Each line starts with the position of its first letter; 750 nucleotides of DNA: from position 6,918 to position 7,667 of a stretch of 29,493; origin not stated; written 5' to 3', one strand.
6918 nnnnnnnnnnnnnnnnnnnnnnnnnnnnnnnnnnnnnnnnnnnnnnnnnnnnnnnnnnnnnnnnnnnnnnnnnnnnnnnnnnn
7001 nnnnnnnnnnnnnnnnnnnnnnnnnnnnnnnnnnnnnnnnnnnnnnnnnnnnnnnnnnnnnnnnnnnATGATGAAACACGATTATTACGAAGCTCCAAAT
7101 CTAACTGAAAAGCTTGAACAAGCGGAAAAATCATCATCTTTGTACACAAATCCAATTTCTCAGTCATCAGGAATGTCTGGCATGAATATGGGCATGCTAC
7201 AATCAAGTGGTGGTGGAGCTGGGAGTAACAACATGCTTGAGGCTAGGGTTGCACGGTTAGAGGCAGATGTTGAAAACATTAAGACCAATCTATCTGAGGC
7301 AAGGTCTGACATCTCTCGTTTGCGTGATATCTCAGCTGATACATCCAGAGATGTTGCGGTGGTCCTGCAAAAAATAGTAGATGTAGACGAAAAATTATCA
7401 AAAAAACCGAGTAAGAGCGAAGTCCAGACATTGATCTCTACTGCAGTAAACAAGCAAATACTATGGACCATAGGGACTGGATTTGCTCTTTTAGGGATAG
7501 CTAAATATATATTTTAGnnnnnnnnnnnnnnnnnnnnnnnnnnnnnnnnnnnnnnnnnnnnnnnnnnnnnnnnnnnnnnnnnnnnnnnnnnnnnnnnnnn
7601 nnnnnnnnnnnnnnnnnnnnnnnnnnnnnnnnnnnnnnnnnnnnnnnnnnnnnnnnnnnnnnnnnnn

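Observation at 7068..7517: Tail-anchored coiled-coil protein with Ser/Gly/Met-rich low-complexity region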

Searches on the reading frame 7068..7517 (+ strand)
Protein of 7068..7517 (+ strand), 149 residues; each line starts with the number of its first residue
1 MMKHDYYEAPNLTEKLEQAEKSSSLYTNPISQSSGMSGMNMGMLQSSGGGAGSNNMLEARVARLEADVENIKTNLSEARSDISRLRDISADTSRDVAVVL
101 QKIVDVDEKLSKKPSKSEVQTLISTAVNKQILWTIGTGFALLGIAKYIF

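Call 5: search_protein_families(library=pfam, proteins=[window:7068-7517:+], max_evalue=1)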
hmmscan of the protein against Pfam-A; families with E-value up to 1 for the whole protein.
window:7068-7517:+ (149 aa): 12 families
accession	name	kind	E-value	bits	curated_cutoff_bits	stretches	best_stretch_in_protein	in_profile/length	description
PF02346.21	Vac_Fusion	-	0.033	14.2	24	1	57-106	5-53/56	Chordopoxvirus multifunctional envelope protein A27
PF25785.1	TPR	-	0.035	14.9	27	1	68-127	2-60/110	Nucleoprotein TPR-like domain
PF05377.16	FlaC_arch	-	0.054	14.4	27.8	1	57-86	5-34/55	Flagella accessory protein C (FlaC)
PF25450.1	Rab11-FIP3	-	0.056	14.2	31.9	1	55-112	57-114/125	Rab11-FIP3-like domain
PF16326.10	ABC_tran_CTD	-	0.083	13.6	32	1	57-90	13-48/69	ABC transporter C-terminal domain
PF07889.17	DUF1664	-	0.11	13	34.6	1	54-112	61-119/124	Protein of unknown function (DUF1664)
PF07544.18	Med9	-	0.13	12.7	26.9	1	61-113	21-69/80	RNA polymerase II transcription mediator complex subunit 9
PF08702.15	Fib_alpha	-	0.16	12.6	29.9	1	13-105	41-127/143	Fibrinogen alpha/beta chain family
PF06009.19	Laminin_II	-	0.16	12.4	33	1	61-111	12-62/138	Laminin Domain II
PF08269.17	dCache_2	-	0.18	11.4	26.5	1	54-139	14-96/298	Cache domain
PF17098.10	Wtap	-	0.21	11.9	35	1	56-100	8-152/155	WTAP/Mum2p family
PF19962.4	EAD9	-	0.86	9.9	25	0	55-85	9-39/62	Effector-associated domain 9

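Call 6: search_protein_families(library=phrogs, proteins=[window:7068-7517:+], max_evalue=1)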
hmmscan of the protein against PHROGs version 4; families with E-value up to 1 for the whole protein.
window:7068-7517:+ (149 aa): 14 families
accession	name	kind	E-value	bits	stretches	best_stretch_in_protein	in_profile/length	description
phrog_3556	-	unknown function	7.9e-59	200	1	1-149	127-265/276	-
phrog_12602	-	unknown function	7.8e-12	46.5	1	52-142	74-166/183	-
phrog_6136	-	unknown function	2.6e-08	34.8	1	44-86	26-68/120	-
phrog_6324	-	unknown function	0.00047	21.5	1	45-87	20-61/94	-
phrog_2990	-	unknown function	0.00063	20.9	1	53-149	34-131/133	-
phrog_937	-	other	0.002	19.4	1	53-136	5-104/115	hemolysin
phrog_19577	-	head and packaging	0.034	14.3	1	56-101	111-156/378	minor head protein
phrog_23080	-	unknown function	0.054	14.6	1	55-111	81-133/140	-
phrog_27931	-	unknown function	0.075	12.9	1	67-125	223-284/470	-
phrog_1219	-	tail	0.082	13.6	1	57-143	108-186/233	tail needle protein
phrog_34590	-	unknown function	0.22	12.6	1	77-117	38-78/90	-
phrog_21736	-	unknown function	0.27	12.8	1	56-104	28-73/94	-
phrog_739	-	lysis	0.38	12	1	54-119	22-94/122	Rz-like spanin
phrog_1193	-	other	0.49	11.4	0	69-135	2-58/76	hemolysin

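Call 8: search_dna_similar(query=window:7068-7514:+, collection=phages, mode=protein, max_rows=40, max_evalue=0.001)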
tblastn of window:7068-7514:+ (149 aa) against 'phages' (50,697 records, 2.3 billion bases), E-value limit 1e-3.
Records with a match: 11; places in all: 11; records where one place covers at least 80% of the query: 2.
Best place of each record, by identity: >=99% 2; 60-80% 4; <60% 5.
By first word of the organism name: Salmonella 6; Escherichia 4; Enterobacteria 1.
By host as written in the record: Escherichia coli 3; Salmonella enterica subsp. enterica serovar Brandenburg 2; Salmonella enterica serotype Enteritidis E2331 2; Salmonella enterica subsp. enterica serovar Rissen 1; Salmonella enterica subsp. enterica 1; - 1; Escherichia sp. 1.
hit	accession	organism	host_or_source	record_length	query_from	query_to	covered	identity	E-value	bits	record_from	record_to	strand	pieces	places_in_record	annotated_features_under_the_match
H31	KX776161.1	Salmonella phage UPF_BP1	Salmonella enterica subsp. enterica ...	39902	1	149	100%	100.0%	3e-78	256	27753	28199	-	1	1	SPUPF_00064: hypothetical protein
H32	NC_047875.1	Salmonella phage UPF_BP1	Salmonella enterica subsp. enterica ...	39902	1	149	100%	100.0%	3e-78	256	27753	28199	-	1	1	SPUPF_00064: hypothetical protein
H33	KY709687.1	Salmonella phage 29485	Salmonella enterica subsp. enterica ...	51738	56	149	63%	60.2%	1e-27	112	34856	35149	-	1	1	hypothetical protein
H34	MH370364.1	Salmonella phage S107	Salmonella enterica subsp. enterica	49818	56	149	63%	60.2%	1e-27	112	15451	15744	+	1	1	hypothetical protein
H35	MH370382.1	Salmonella phage S135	Salmonella enterica serotype ...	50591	56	149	63%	60.2%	1e-27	112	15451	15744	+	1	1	hypothetical protein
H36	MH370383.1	Salmonella phage S137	Salmonella enterica serotype ...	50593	56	149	63%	60.2%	1e-27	112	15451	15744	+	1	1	hypothetical protein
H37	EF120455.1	Escherichia phage HK544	Escherichia coli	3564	52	149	66%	34.7%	6e-8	56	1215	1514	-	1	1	immunity region | conserved hypothetical protein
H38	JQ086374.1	Escherichia phage HK544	Escherichia coli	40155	52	149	66%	34.7%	7e-8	56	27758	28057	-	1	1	hypothetical protein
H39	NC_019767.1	Escherichia phage HK544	Escherichia coli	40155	52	149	66%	34.7%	7e-8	56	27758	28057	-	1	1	hypothetical protein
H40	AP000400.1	Enterobacteria phage VT1-Sakai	-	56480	52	149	66%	34.7%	7e-8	56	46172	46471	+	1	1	H0053: hypothetical protein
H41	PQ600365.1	Escherichia phage phiSTEC801-Stx1a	Escherichia sp.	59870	52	149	66%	34.7%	7e-8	56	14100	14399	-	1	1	hypothetical protein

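Call 9: get_annotated_region(hit=H39, flank=4000)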
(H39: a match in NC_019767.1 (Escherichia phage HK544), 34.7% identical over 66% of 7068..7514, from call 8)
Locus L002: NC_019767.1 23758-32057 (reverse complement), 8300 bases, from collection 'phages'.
description: Enterobacteria phage HK544, complete genome.
organism: Escherichia phage HK544 (NCBI taxid 432201)
taxonomy: Viruses; Duplodnaviria; Heunggongvirae; Uroviricota; Caudoviricetes; Hendrixvirinae; Kwaitsingvirus; Kwaitsingvirus HK544
host: Escherichia coli; source: -; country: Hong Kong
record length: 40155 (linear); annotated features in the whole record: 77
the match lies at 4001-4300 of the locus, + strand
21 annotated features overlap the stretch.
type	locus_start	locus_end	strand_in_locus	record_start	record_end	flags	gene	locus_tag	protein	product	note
CDS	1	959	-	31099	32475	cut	-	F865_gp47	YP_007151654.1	replicative DNA helicase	similar to AEE57506.1 phage replicative DNA helicase [Escherichia coli UMNK88] & NP_037740.1 Gp55 [Enterobacteria phage ...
CDS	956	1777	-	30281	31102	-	-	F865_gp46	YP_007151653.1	replication initiation O-like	similar to NP_037739.1 Gp54 [Enterobacteria phage HK97]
CDS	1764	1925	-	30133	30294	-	-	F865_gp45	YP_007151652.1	hypothetical protein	similar to NP_037738.1 Gp53 [Enterobacteria phage HK97]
CDS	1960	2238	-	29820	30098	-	-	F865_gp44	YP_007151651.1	CII-like transcriptional activator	similar to NP_958216.1 gene 41 protein [Enterobacteria phage Sf6]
CDS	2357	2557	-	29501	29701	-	-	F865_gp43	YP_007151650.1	Cro/CI family transcriptional regulator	similar to NP_040629.1 antirepressor [Enterobacteria phage lambda]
regulatory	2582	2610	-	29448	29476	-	-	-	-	promoter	similar to coliphage lambda PR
regulatory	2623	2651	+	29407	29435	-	-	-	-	promoter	similar to coliphage lambda PRM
CDS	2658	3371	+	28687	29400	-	-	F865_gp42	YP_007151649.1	LexA family transcriptional regulator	similar to NP_040628.1 repressor [Enterobacteria phage lambda]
CDS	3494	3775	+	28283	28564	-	-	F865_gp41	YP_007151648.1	hypothetical protein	similar to NP_311018.1 hypothetical protein ECs2991 [Escherichia coli O157:H7 str. Sakai]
CDS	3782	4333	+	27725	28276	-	-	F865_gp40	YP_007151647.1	hypothetical protein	similar to NP_311019.1 hypothetical protein ECs2992 [Escherichia coli O157:H7 str. Sakai]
regulatory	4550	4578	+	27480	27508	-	-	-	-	promoter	similar to coliphage lambda PL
CDS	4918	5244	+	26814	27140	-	-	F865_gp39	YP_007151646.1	antitermination protein N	similar to NP_040625 early gene regulator [Enterobacteria phage lambda]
CDS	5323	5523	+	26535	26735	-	-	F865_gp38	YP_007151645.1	restriction alleviation ral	Ral; similar to NP_040622 restriction alleviation protein [Enterobacteria phage lambda]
CDS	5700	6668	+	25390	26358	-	-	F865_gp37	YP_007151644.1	hypothetical protein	similar to EGB37329.1 hypothetical protein ERDG_02313 [Escherichia coli E482] & NP_958209.1 gene 33 protein ...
CDS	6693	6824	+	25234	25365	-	-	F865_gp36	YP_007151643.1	CIII anti-termination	similar to NP_958208 gene 32 protein [Enterobacteria phage Sf6]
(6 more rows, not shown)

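Call 10: get_annotated_region(hit=H33, flank=4000)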
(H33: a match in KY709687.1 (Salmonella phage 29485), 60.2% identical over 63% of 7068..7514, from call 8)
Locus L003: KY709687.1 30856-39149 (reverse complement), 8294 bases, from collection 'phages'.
description: Salmonella phage 29485, complete genome.
organism: Salmonella phage 29485 (NCBI taxid 1970747)
taxonomy: Viruses; Duplodnaviria; Heunggongvirae; Uroviricota; Caudoviricetes
host: Salmonella enterica subsp. enterica serovar Rissen; source: -; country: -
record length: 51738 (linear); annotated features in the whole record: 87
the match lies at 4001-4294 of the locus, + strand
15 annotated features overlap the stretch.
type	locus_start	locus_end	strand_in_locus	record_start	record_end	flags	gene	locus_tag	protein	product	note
CDS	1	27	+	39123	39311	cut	-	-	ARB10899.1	hypothetical protein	-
CDS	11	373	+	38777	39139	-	-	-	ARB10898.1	hypothetical protein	FIG01047296: hypothetical protein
CDS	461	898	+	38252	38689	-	-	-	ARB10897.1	hypothetical protein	FIG01046357: hypothetical protein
CDS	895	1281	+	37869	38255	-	-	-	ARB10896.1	hypothetical protein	FIG01047895: hypothetical protein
CDS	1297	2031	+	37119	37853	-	-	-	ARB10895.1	hypothetical protein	-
CDS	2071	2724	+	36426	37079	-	-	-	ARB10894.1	hypothetical protein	-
CDS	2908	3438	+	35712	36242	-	-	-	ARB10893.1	hypothetical protein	FIG01048207: hypothetical protein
CDS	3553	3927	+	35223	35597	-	-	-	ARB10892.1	hypothetical protein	-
CDS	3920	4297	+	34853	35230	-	-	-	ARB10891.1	hypothetical protein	-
CDS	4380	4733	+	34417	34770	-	-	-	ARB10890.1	hypothetical protein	-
CDS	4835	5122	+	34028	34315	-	-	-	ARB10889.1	hypothetical protein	-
CDS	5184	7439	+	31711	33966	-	-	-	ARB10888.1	tail length tape-measure protein 1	-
CDS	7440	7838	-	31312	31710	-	-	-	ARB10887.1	hypothetical protein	-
CDS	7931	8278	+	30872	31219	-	-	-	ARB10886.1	minor tail protein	-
CDS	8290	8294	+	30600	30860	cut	-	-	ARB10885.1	hypothetical protein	-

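Call 11: get_annotated_region(hit=H40, flank=4000)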
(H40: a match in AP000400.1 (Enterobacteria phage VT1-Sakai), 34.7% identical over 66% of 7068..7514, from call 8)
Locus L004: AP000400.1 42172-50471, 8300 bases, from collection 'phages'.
description: Enterobacteria phage VT1-Sakai genomic DNA, prophage inserted region in Escherichia coli O157:H7.
organism: Enterobacteria phage VT1-Sakai (NCBI taxid 462299)
taxonomy: Viruses; Duplodnaviria; Heunggongvirae; Uroviricota; Caudoviricetes
host: -; source: -; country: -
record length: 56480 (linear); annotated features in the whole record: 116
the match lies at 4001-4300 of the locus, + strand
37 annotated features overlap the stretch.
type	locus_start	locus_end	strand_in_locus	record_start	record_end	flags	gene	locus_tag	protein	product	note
CDS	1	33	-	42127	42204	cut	H0046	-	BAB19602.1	hypothetical protein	bacteriophage 933W Orf4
CDS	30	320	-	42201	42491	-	ren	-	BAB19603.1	Ren protein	H0047; similar to bacteriophage 933W L0090, H-19B Ren and lambda Ren; exclusion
CDS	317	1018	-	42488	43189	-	P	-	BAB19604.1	P protein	H0048; similar to bacteriophage 933W L0089, H-19B P and lambda P; DNA reprication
CDS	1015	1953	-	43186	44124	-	O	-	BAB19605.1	O protein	H0049; similar to bacteriophage 933W L0088, H-19B O and lambda O; DNA reprication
misc_binding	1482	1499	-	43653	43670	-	O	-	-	O protein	ori iteron 6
misc_binding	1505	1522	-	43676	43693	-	O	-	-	O protein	ori iteron 5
misc_binding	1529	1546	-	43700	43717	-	O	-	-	O protein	ori iteron 4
misc_binding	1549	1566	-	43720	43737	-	O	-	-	O protein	ori iteron 3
misc_binding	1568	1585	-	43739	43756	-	O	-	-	O protein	ori iteron 2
misc_binding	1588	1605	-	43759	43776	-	O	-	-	O protein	ori iteron 1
CDS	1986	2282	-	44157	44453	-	cII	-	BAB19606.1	CII protein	H0050; similar to bacteriophage 933W L0087 and H-19B CII; transcriptional activator, establishment of lysogenic state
misc_binding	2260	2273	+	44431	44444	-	-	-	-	CII protein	CII protein binding site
regulatory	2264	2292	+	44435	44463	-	-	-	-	promoter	putative maintenance promoter for cI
regulatory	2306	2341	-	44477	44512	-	-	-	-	terminator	putative rho-dependent terminator for pR transcript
regulatory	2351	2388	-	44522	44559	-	-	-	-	other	putative N-utilization rightward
CDS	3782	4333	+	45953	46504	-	H0053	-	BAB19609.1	hypothetical protein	-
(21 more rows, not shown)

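Call 12: find_homologous_proteins(query=window:7068-7514:+, max_evalue=0.001)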
Query window:7068-7514:+ (149 aa): 57 proteins with E <= 0.001 among 177 candidates.
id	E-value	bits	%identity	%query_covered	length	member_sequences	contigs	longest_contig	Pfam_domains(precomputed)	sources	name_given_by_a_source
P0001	4.0e-86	304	99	100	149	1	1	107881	-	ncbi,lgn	ncbi:TPA: hypothetical protein ACH7RI_001365 [Escherichia coli]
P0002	1.3e-81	289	96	99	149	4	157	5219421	-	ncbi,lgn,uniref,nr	ncbi:hypothetical protein ACOSU5_000127 [Salmonella enterica subsp. enterica serovar Newport]|uniref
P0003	1.6e-74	266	98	91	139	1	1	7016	-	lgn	-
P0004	4.5e-62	226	100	75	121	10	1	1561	-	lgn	-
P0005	7.9e-61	222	76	100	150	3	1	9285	-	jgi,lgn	jgi:hypothetical protein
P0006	2.8e-59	217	96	77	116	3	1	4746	-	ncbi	ncbi:hypothetical protein ACOSU6_004163, partial [Salmonella enterica subsp. enterica serovar Newpor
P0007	3.3e-58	214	68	99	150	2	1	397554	-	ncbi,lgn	ncbi:TPA: hypothetical protein ACQ45K_003542 [Klebsiella variicola]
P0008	3.9e-54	200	64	99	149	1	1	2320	-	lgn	-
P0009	1.2e-52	196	68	99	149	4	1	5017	-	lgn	-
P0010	1.2e-52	196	66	99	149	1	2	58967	-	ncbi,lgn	-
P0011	2.5e-47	178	98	63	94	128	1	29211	-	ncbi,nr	ncbi:TPA: hypothetical protein RIN83_004490 [Escherichia coli]|nr:hypothetical protein [Escherichia 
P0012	2.0e-42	163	98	56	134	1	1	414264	-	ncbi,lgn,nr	ncbi:hypothetical protein SND98_22765 [Escherichia coli]|nr:hypothetical protein [Escherichia coli]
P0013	1.4e-40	157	84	63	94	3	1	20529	-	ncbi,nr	ncbi:TPA: hypothetical protein I8172_004934 [Citrobacter freundii]|nr:hypothetical protein [Citrobac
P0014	8.0e-37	144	76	63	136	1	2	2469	-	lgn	-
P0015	4.3e-36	142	70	63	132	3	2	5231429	-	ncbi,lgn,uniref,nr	ncbi:hypothetical protein [Klebsiella pneumoniae]|uniref:hypothetical protein n=1 Tax=Klebsiella pne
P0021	1.3e-33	134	51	99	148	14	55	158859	-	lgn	-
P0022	7.2e-33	132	48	99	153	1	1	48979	-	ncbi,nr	ncbi:hypothetical protein [Brenneria corticis]|nr:hypothetical protein [Brenneria sp. CFCC 11842]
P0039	1.0e-20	92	57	60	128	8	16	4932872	-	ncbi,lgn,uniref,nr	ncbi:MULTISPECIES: hypothetical protein [Enterobacter cloacae complex]|uniref:hypothetical protein n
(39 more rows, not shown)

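Call 23: find_encoding_contigs(protein=P0007, flank=6000, max_places=3)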
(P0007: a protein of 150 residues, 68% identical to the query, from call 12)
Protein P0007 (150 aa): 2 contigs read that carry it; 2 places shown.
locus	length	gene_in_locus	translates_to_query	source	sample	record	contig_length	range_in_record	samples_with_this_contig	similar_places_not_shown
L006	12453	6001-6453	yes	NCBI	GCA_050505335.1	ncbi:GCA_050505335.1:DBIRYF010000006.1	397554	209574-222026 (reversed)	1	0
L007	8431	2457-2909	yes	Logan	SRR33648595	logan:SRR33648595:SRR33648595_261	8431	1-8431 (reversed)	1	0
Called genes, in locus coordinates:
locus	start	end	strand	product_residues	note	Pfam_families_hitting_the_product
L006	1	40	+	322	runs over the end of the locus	PF04393:DUF535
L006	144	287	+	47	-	-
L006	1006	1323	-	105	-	-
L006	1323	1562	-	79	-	-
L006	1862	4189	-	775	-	PF09008:Head_binding, PF27114:Phage_tail_beta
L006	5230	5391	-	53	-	PF03869:Arc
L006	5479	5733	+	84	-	PF03869:Arc, PF22513:FitA-like_RHH, PF11423:Repressor_Mnt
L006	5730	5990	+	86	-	-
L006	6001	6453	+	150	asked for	-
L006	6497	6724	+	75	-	-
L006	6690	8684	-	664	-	PF26808:Phage_P22_gp16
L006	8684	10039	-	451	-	PF16928:Inj_translocase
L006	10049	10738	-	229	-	PF25688:P22_gp7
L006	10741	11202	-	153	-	PF11039:DUF2824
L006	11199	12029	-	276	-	-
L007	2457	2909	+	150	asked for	-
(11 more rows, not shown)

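Call 24: find_encoding_contigs(protein=P0022, flank=6000, max_places=3)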
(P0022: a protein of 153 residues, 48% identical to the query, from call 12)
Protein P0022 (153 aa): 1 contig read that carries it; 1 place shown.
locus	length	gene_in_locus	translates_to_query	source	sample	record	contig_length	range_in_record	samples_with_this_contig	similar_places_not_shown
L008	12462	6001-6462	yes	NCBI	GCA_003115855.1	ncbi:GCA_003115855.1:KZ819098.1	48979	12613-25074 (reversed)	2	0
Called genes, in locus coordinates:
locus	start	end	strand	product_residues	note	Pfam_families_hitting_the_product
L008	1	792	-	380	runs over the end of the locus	PF04381:RdgC, PF09397:FtsK_gamma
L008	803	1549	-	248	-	PF06992:Phage_lambda_P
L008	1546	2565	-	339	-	PF04492:Phage_rep_O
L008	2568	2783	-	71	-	PF13973:DUF4222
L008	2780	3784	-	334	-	PF01507:PAPS_reduct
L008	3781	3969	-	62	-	-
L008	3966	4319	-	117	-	-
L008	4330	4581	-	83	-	-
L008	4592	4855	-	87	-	PF15943:YdaS_toxin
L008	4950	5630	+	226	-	PF00717:Peptidase_S24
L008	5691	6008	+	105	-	-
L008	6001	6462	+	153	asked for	-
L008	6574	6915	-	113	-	PF13992:YecR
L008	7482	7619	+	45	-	-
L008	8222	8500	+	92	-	-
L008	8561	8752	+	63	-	-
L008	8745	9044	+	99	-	-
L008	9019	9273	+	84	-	PF13619:KTSC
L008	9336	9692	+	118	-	-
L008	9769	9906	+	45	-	-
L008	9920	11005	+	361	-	-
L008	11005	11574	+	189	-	-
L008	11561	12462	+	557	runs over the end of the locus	PF09588:YqaJ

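Call 25: find_encoding_contigs(protein=P0039, flank=6000, max_places=4)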
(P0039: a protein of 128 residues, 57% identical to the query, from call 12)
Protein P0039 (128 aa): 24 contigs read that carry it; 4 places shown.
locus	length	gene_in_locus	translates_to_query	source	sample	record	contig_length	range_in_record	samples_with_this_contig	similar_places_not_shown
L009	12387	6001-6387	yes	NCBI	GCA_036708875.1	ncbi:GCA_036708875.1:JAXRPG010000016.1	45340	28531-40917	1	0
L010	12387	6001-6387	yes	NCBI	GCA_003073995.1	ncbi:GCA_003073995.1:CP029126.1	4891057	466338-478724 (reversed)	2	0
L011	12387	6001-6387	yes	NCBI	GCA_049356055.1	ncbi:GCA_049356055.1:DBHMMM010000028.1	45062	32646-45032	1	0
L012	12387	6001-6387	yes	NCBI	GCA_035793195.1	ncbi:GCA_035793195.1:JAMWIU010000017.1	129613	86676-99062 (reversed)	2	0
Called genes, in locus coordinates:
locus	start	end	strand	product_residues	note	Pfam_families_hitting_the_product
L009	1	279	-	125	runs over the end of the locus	PF13935:Ead_Ea22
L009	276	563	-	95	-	-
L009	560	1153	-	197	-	-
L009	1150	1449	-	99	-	-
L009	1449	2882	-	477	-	PF00772:DnaB, PF13481:AAA_25, PF03796:DnaB_C, PF06745:ATPase (weak)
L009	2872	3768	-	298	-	-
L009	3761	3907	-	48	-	-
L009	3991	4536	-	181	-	PF06254:YdaT_toxin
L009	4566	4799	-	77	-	PF15943:YdaS_toxin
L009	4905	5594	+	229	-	PF12844:HTH_19 (weak), PF13560:HTH_31, PF01381:HTH_3, PF00717:Peptidase_S24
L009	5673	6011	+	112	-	-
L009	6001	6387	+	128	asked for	-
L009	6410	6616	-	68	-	-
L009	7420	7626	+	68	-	-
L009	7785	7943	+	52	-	-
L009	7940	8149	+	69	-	PF27398:KilR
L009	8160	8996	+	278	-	-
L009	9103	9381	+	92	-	PF28165:GamL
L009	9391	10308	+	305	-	PF03837:RecT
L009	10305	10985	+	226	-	PF09588:YqaJ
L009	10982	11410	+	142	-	-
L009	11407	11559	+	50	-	PF07026:DUF1317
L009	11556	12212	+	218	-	PF05063:MT-A70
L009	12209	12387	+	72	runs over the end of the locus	-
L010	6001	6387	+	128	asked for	-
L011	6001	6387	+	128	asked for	-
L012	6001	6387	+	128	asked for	-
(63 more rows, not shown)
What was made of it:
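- Individual examples are HK544 gp42(cI)-gp41-gp40, VT1-Sakai cI-H0053, and Brenneria, Enterobacter and Klebsiella prophages (calls 9, 11, 23-25).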
